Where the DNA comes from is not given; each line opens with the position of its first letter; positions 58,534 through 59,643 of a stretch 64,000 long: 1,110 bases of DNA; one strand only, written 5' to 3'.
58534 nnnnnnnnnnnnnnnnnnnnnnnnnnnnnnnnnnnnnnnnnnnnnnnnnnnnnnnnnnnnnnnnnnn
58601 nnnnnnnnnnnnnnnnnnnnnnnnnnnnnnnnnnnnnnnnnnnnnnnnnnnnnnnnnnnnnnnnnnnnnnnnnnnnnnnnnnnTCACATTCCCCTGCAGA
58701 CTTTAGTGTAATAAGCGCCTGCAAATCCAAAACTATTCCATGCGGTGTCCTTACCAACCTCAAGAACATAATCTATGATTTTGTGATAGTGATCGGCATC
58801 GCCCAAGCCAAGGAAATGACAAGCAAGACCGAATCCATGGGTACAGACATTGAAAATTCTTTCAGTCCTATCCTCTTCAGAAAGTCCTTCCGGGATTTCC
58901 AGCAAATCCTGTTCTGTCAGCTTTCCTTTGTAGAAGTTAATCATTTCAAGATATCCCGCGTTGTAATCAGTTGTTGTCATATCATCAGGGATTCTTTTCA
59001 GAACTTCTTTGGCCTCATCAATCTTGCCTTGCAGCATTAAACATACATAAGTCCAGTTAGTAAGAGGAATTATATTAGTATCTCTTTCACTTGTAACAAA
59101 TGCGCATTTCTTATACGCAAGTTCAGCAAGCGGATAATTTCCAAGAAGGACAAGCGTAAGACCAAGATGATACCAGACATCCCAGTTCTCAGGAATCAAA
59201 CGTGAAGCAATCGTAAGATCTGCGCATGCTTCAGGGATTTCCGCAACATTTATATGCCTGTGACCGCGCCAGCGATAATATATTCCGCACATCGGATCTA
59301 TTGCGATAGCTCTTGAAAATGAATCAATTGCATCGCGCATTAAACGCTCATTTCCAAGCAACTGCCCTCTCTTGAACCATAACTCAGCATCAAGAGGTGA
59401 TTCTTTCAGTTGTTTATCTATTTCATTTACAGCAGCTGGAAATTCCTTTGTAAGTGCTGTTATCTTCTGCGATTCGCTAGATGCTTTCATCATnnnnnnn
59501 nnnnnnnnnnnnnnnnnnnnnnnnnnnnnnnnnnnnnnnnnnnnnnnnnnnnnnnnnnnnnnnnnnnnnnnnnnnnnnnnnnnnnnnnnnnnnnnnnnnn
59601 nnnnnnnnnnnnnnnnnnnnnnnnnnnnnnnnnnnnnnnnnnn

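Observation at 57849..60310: Three tandem, divergent paralogues of a cytoplasmic TPR-like protein wedged inside a PepT-family ABC importer operon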

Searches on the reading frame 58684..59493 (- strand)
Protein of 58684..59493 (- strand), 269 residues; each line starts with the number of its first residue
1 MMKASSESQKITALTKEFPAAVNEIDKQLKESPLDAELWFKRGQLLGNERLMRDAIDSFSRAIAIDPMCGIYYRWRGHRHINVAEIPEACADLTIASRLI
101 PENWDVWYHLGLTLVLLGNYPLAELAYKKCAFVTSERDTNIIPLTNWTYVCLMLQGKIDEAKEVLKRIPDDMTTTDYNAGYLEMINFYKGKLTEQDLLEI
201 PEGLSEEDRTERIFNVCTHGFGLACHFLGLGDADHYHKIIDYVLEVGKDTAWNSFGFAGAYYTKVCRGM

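Call 3: search_protein_families(library=pfam, proteins=[window:58684-59493:-], max_evalue=0.1)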
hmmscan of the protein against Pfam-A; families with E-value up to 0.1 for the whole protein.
window:58684-59493:- (269 aa): 11 families
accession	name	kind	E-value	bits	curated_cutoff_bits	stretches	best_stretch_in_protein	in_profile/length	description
PF00515.34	TPR_1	-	2.4e-12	46.5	27.8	2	105-130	2-27/34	Tetratricopeptide repeat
PF07719.23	TPR_2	-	9.4e-11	41.4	27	2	105-130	2-27/34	Tetratricopeptide repeat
PF13181.12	TPR_8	-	2.7e-08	33.8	25.7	0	106-130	3-27/34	Tetratricopeptide repeat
PF13432.12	TPR_16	-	2.9e-08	34.4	32.7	2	89-128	16-55/65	Tetratricopeptide repeat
PF13414.12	TPR_11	-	6.8e-06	26.1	26.8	0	86-118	10-42/42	TPR repeat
PF13428.12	TPR_14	-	8.5e-06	26.4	23.5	0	16-45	15-44/44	Tetratricopeptide repeat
PF13431.12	TPR_17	-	2.4e-05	24.7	24.4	0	101-123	10-32/34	Tetratricopeptide repeat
PF14559.12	TPR_19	-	2.6e-05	24.9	25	1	151-173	34-56/68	Tetratricopeptide repeat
PF23914.1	TPR_CcmH_CycH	-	6.8e-05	23.2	42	1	27-67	41-81/158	Cytochrome c-type biogenesis protein H TPR domain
PF13371.12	TPR_9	-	0.0013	19.2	35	0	78-124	3-49/73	Tetratricopeptide repeat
PF13174.12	TPR_6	-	0.0022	19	26.3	0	151-168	9-26/33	Tetratricopeptide repeat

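Call 4: search_protein_families(library=ncbifam, proteins=[window:58684-59493:-], max_evalue=0.1)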
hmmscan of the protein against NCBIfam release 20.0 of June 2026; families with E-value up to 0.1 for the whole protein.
window:58684-59493:- (269 aa): 8 families
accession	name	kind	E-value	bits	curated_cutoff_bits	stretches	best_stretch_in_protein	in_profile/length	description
NF040959.1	MamA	equivalog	2.7e-11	43.3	200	2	3-74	106-177/204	magnetosome protein MamA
TIGR02552.1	LcrH_SycD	equivalog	3.5e-05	23.6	104.8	1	101-169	49-113/136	SycD/LcrH family type III secretion system chaperone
TIGR00990.1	3a0801s09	subfamily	0.0031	16.2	757.25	1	51-168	346-459/615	mitochondrial import receptor subunit TOM70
TIGR03939.1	PGA_TPR_OMP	equivalog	0.0073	14.6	366.65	1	10-90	403-483/800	poly-beta-1,6 N-acetyl-D-glucosamine export porin PgaA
NF047371.1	FlcA_CTERM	equivalog_domain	0.029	12.8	300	1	27-130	429-533/646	periplasmic flagellar collar protein FlcA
NF008391.2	PRK11189.1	equivalog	0.043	13.3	250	0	35-229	64-249/297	lipoprotein NlpI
TIGR02917.1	PEP_TPR_lipo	equivalog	0.045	11.6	312.2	0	16-67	445-496/899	XrtA/PEP-CTERM system TPR-repeat protein PrsT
TIGR02521.1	type_IV_pilW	equivalog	0.091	12.3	154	0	18-67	47-96/234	type IV pilus biogenesis/stability protein PilW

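Call 7: find_homologous_proteins(query=window:58684-59493:-, max_evalue=0.001)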
Query window:58684-59493:- (269 aa): 119 proteins with E <= 0.001 among 703 candidates.
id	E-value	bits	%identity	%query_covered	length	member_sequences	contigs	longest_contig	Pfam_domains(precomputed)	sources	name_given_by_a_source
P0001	2.1e-183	626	100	100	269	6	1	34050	PF13431.13,PF13414.13,PF00515.35,PF13432.13,PF13181.13,PF07719.24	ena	-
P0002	2.1e-144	498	80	100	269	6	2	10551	PF13431.13,PF23914.2,PF13414.13,PF00515.35,PF13432.13,PF13181.13,PF07719.24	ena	-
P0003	9.3e-140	483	77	100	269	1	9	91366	PF23914.2,PF13414.13,PF00515.35,PF13432.13,PF13181.13,PF07719.24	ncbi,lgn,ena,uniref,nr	ncbi:MAG: hypothetical protein IAA97_05090 [Spirochaetes bacterium]|uniref:Tetratricopeptide repeat 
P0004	1.0e-134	466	73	100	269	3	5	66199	PF23914.2,PF00515.35,PF13432.13,PF13181.13,PF07719.24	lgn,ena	-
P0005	7.9e-133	460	71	100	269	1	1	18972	PF13431.13,PF23914.2,PF00515.35,PF13432.13,PF13428.13,PF13181.13,PF07719.24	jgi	-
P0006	1.2e-131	456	71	100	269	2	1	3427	PF13431.13,PF23914.2,PF00515.35,PF13432.13,PF13181.13,PF07719.24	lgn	-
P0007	1.7e-131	456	72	100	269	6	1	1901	PF13431.13,PF23914.2,PF13414.13,PF00515.35,PF13432.13,PF07719.24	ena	-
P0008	1.2e-130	453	72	100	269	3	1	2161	PF13431.13,PF23914.2,PF00515.35,PF13432.13,PF13181.13,PF07719.24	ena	-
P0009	1.1e-125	437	69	100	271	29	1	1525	PF13431.13,PF13414.13,PF00515.35,PF13432.13,PF13181.13,PF07719.24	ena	-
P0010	6.1e-119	415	64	100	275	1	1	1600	PF13414.13,PF13371.13,PF00515.35,PF13432.13,PF13181.13,PF07719.24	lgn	-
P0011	2.3e-112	393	62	100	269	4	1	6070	PF13431.13,PF13414.13,PF13371.13,PF00515.35,PF13432.13,PF13181.13,PF07719.24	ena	-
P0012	1.9e-111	390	62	100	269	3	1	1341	PF13431.13,PF13414.13,PF00515.35,PF13432.13,PF13428.13,PF13181.13,PF07719.24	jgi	jgi:tetratricopeptide (TPR) repeat protein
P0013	2.6e-109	383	61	100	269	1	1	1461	PF14559.13,PF13431.13,PF13414.13,PF13371.13,PF00515.35,PF13432.13,PF13428.13,PF13181.13,PF07719.24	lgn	-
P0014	1.5e-108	381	61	100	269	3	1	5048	PF13431.13,PF23914.2,PF13414.13,PF13371.13,PF00515.35,PF13432.13,PF13428.13,PF13181.13,PF07719.24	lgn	-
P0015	8.8e-108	378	61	100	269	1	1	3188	PF14559.13,PF23914.2,PF13414.13,PF13371.13,PF00515.35,PF13432.13,PF13428.13,PF13181.13,PF07719.24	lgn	-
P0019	9.3e-106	371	60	100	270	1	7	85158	PF13431.13,PF13414.13,PF13371.13,PF00515.35,PF13432.13,PF13181.13,PF07719.24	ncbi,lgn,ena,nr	ncbi:MAG: hypothetical protein IJH78_09325 [Clostridia bacterium]|nr:hypothetical protein [Clostridi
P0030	1.4e-61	227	44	99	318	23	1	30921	PF13371.13,PF00515.35,PF13432.13,PF13428.13,PF07719.24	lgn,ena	-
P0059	2.5e-46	177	38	94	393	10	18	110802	PF14559.13,PF13431.13,PF23914.2,PF13414.13,PF13371.13,PF00515.35,PF01042.27,PF13432.13,PF13428.13,PF13181.13,PF07719.24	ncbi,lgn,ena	-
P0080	9.5e-42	162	37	94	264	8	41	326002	PF13371.13,PF00515.35,PF13432.13,PF13428.13,PF13181.13,PF07719.24,PF13174.13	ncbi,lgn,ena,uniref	ncbi:tetratricopeptide repeat protein [Ruminococcus sp. 5_1_39BFAA]|uniref:tetratricopeptide repeat 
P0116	2.4e-20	91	48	35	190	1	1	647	PF07883.18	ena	-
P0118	5.2e-18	84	30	88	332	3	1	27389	PF13414.13,PF13371.13,PF00515.35,PF13424.13,PF13432.13,PF13428.13,PF13181.13,PF07719.24,PF13174.13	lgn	-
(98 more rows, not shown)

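Call 10: find_encoding_contigs(protein=P0080, flank=10000, max_places=3)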
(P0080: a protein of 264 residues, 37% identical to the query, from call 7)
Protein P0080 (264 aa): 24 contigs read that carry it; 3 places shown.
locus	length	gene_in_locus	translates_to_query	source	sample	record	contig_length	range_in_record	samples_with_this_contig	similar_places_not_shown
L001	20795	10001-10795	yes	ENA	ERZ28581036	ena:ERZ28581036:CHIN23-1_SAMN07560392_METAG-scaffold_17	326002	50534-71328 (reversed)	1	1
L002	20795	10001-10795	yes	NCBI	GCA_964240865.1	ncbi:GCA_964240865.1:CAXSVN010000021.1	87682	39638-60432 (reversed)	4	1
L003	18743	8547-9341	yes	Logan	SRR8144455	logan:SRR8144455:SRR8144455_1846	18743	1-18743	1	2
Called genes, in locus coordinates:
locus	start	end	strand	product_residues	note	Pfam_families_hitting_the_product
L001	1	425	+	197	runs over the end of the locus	PF00583:Acetyltransf_1 (weak)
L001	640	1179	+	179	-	PF00466:Ribosomal_L10, PF27436:RL10_C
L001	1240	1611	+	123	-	PF16320:Ribosomal_L12_N, PF00542:Ribosomal_L12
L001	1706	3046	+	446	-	PF01554:MatE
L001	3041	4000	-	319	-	PF02311:AraC_binding (weak), PF07883:Cupin_2 (faint), PF00165:HTH_AraC (faint), PF12833:HTH_18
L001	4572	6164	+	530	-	PF00496:SBP_bac_5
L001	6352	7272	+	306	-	PF19300:BPD_transp_1_N, PF00528:BPD_transp_1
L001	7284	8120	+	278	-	PF12911:OppC_N, PF00528:BPD_transp_1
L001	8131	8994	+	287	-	PF00005:ABC_tran, PF08352:oligo_HPY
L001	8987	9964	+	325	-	PF00005:ABC_tran, PF13304:AAA_21 (faint), PF08352:oligo_HPY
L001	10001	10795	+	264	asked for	PF13371:TPR_9 (faint), PF13428:TPR_14 (faint), PF13181:TPR_8 (faint), PF13432:TPR_16 (weak), PF00515:TPR_1, PF07719:TPR_2 (weak), PF13174:TPR_6 (faint)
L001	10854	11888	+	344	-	PF01321:Creatinase_N, PF00557:Peptidase_M24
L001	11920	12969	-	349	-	PF07883:Cupin_2, PF02311:AraC_binding, PF12833:HTH_18, PF00165:HTH_AraC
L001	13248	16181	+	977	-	PF17132:Glyco_hydro_106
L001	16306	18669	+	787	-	PF05048:NosD, PF13229:Beta_helix, PF05048:NosD, PF17936:Big_6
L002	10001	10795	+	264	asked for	PF13371:TPR_9 (faint), PF13428:TPR_14 (faint), PF13181:TPR_8 (faint), PF13432:TPR_16 (weak), PF00515:TPR_1, PF07719:TPR_2 (weak), PF13174:TPR_6 (faint)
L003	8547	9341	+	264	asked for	PF13371:TPR_9 (faint), PF13428:TPR_14 (faint), PF13181:TPR_8 (faint), PF13432:TPR_16 (weak), PF00515:TPR_1, PF07719:TPR_2 (weak), PF13174:TPR_6 (faint)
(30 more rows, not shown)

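Call 11: find_encoding_contigs(protein=P0059, flank=10000, max_places=3)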
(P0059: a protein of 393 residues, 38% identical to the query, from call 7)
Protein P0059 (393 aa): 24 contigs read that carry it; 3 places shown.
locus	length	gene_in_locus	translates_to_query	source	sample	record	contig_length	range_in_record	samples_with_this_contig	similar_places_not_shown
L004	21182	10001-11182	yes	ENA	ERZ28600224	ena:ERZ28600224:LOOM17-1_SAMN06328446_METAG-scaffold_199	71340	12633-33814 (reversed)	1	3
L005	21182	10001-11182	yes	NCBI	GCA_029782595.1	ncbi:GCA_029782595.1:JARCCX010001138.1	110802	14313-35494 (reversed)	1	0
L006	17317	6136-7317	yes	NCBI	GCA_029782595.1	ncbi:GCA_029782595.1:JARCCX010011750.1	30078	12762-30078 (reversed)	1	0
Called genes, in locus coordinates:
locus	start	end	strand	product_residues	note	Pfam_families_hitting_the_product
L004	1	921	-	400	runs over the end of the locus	PF01321:Creatinase_N, PF00557:Peptidase_M24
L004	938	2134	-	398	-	PF01321:Creatinase_N, PF00557:Peptidase_M24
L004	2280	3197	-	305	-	PF02311:AraC_binding, PF07883:Cupin_2 (weak), PF12833:HTH_18, PF00165:HTH_AraC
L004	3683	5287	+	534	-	PF00496:SBP_bac_5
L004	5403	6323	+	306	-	PF19300:BPD_transp_1_N, PF00528:BPD_transp_1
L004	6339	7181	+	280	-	PF12911:OppC_N, PF00528:BPD_transp_1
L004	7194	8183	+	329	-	PF00005:ABC_tran, PF02463:SMC_N (weak), PF13304:AAA_21, PF08352:oligo_HPY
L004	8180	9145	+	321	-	PF00005:ABC_tran, PF13304:AAA_21 (faint), PF08352:oligo_HPY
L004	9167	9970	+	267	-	PF13371:TPR_9 (faint), PF13414:TPR_11 (faint), PF13428:TPR_14 (faint), PF23914:TPR_CcmH_CycH (weak), PF13431:TPR_17 (faint), PF13432:TPR_16 (weak), PF00515:TPR_1, PF07719:TPR_2 (weak), +2 more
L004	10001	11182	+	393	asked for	PF13371:TPR_9 (faint), PF13428:TPR_14 (faint), PF13414:TPR_11 (faint), PF13431:TPR_17 (faint), PF14559:TPR_19 (faint), PF13432:TPR_16 (weak), PF00515:TPR_1 (weak), PF01042:Ribonuc_L-PSP, +3 more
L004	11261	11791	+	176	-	PF10050:DUF2284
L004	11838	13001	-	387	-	PF00155:Aminotran_1_2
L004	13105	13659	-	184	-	PF14278:TetR_C_8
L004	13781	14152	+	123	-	-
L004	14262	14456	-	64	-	-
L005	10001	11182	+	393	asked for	PF13371:TPR_9 (faint), PF13428:TPR_14 (faint), PF13414:TPR_11 (faint), PF13431:TPR_17 (faint), PF14559:TPR_19 (faint), PF13432:TPR_16 (weak), PF00515:TPR_1 (weak), PF01042:Ribonuc_L-PSP, +3 more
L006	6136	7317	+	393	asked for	PF13371:TPR_9 (faint), PF13428:TPR_14 (faint), PF13414:TPR_11 (faint), PF13431:TPR_17 (faint), PF14559:TPR_19 (faint), PF13432:TPR_16 (weak), PF00515:TPR_1 (weak), PF01042:Ribonuc_L-PSP, +3 more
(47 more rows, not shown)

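Call 14: find_related_loci(query=A2, collection=genome_contigs, flank=10000)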
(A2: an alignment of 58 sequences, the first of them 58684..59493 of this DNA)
Query A2 (269 aa) in genome_contigs; peptide patterns used: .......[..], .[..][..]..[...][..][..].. (x = any residue, [..] = any of these).
67 stretches matched a pattern; 44 encode a relative of the query (tblastn E <= 1e-3); 43 distinct loci.
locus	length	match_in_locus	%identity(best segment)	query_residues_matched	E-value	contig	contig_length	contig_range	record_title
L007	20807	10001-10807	79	1-269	6e-149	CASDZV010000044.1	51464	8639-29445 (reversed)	uncultured Spirochaetales bacterium isolate SI.A21.metabat-bins.95 genome assembly, contig: SI.A21.metabat-bins.95.fa_k1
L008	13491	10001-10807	77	1-269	7e-144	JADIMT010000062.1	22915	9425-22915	MAG: Candidatus Ornithospirochaeta stercoripullorum isolate 7293 E1M07__C211256_L22915_SRR9113726, whole genome shotgun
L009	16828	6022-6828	69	1-269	2e-132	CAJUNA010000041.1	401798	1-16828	MAG TPA_asm: uncultured Oscillospiraceae bacterium isolate MGBC162040 genome assembly, contig: MGBC162040.41, whole geno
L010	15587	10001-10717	44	22-264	2e-63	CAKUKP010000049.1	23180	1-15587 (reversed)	MAG: uncultured Clostridia bacterium isolate REFINED_METABAT215_TOP10_CONTIGS_1500_ASSEMBLY_K77_MERGED__Hadza_PheChl_Fib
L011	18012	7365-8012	44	37-257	3e-59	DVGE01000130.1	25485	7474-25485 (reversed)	MAG TPA_asm: Candidatus Pullichristensenella stercoripullorum isolate 5266 ChiHjej21__C110310_L25485_SRR6323301, whole g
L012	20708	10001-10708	41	17-260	3e-56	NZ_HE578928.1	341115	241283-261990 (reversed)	Dielma fastidiosa strain type strain: JC13, whole genome shotgun sequence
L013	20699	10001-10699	41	17-257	8e-56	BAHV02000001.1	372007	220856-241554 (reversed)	Clostridiales bacterium VE202-08 DNA, contig: VE202-08_contig00001, whole genome shotgun sequence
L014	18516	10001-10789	37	2-267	2e-55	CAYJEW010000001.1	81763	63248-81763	MAG TPA_asm: uncultured Oscillospiraceae bacterium isolate ERP123703_co1_298 genome assembly, contig: NODE_226_length_81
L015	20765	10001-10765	38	2-260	4e-55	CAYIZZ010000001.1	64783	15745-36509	MAG TPA_asm: uncultured Oscillospiraceae bacterium isolate ERP123703_co1_190 genome assembly, contig: NODE_380_length_64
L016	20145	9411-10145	38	18-268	2e-53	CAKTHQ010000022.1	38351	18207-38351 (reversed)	MAG: uncultured Oscillospiraceae bacterium isolate REFINED_METABAT215_TOP10_CONTIGS_1500_ASSEMBLY_K77_MERGED__Hadza_MoBi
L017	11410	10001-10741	39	18-267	2e-52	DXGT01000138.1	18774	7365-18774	MAG TPA_asm: Candidatus Ruthenibacterium merdigallinarum isolate ChiSjej6B24-7098 ChiSjej6B24M5__C186572_L18774_SAMN0800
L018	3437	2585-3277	40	21-260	1e-52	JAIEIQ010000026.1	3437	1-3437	MAG: Oscillospiraceae bacterium isolate SC0416_S10_14 SC0416_S10_14_contig_26, whole genome shotgun sequence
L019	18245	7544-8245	38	17-260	2e-51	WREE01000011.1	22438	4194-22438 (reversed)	MAG: Symbiobacteriaceae bacterium isolate Lab288P3bin58 Ga0123353_10002608, whole genome shotgun sequence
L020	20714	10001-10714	37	17-260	2e-49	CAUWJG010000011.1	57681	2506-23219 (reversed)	MAG: uncultured Collinsella sp. isolate SRS17165166__bin2 genome assembly, contig: SRS17165166_NODE_229_length_57681_cov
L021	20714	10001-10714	35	17-261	9e-49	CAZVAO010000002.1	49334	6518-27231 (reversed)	MAG TPA_asm: uncultured Clostridiaceae bacterium isolate binchicken_co42_493 genome assembly, contig: NODE_526_length_49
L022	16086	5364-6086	37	17-268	1e-48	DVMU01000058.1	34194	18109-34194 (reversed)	MAG TPA_asm: Candidatus Pullichristensenella excrementigallinarum isolate ChiHcec3-11533 ChiHcec3__C88889_L34194_SRR6323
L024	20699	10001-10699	38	28-267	2e-47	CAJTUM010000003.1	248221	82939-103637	MAG TPA_asm: uncultured Eubacteriales bacterium isolate MGBC109914 genome assembly, contig: MGBC109914.3, whole genome s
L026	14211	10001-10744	35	1-249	9e-47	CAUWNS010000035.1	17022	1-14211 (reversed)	MAG: uncultured Clostridia bacterium isolate ERS329816__bin145 genome assembly, contig: ERS329816_NODE_3391_length_17022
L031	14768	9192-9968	32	5-268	3e-44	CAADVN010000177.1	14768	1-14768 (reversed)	MAG TPA_asm: uncultured Oscillospiraceae bacterium, isolate HGM13024, WGS project CAADVN010000000 data, contig: ERS23561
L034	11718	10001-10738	34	6-260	2e-43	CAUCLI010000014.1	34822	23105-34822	MAG TPA_asm: uncultured Collinsella sp. isolate ERR4316498_bin.15_MetaWRAP_v1.3_MAG genome assembly, contig: ERZ18534191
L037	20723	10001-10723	34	17-269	1e-41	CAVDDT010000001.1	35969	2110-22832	Paratractidigestivibacter sp. isolate SRR8978354_cleanbin_000003 genome assembly, contig: Spades_SRR8978354_contig_48, w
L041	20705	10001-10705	29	11-260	2e-23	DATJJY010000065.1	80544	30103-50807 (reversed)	MAG TPA_asm: Gemmatimonadales bacterium isolate SMAG_U15578 k141_3722769, whole genome shotgun sequence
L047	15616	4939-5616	27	20-260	1e-17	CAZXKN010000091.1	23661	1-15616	MAG TPA_asm: uncultured Gemmatimonadaceae bacterium isolate binchicken_co279_228 genome assembly, contig: k141_1355296,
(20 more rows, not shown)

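Call 20: predict_structure(alignment_id=A2)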
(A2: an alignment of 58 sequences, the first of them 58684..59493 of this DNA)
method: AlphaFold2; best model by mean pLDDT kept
length: 269 residues; sequences in the alignment: 58
mean_pLDDT: 95.8   pTM: 0.91
mean pLDDT of the five models: 95.8, 94.2, 94.0, 93.8, 92.5
residues with pLDDT >= 90: 249; 70-90: 14; 50-70: 6; < 50: 0
segments of 3 or more residues with pLDDT < 50: none
pLDDT, mean of each block of 10 residues (from residue 1): 76 77 97 99 96 96 99 99 98 99 98 98 98 94 98 98 98 95 98 98 97 97 98 98 97 96 94
secondary structure, 60 per line:
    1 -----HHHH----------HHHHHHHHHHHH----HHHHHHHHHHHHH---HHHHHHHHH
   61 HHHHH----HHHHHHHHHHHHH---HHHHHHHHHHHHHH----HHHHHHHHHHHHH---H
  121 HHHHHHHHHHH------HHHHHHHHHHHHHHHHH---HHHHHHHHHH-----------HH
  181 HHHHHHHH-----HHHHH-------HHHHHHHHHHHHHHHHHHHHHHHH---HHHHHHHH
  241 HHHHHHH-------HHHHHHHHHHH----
elements in order: H6-9 H20-31 H36-48 H52-65 H70-82 H86-99 H104-116 H120-131 H138-154 H158-167 H179-188 H194-198 H206-229 H233-247 H255-265
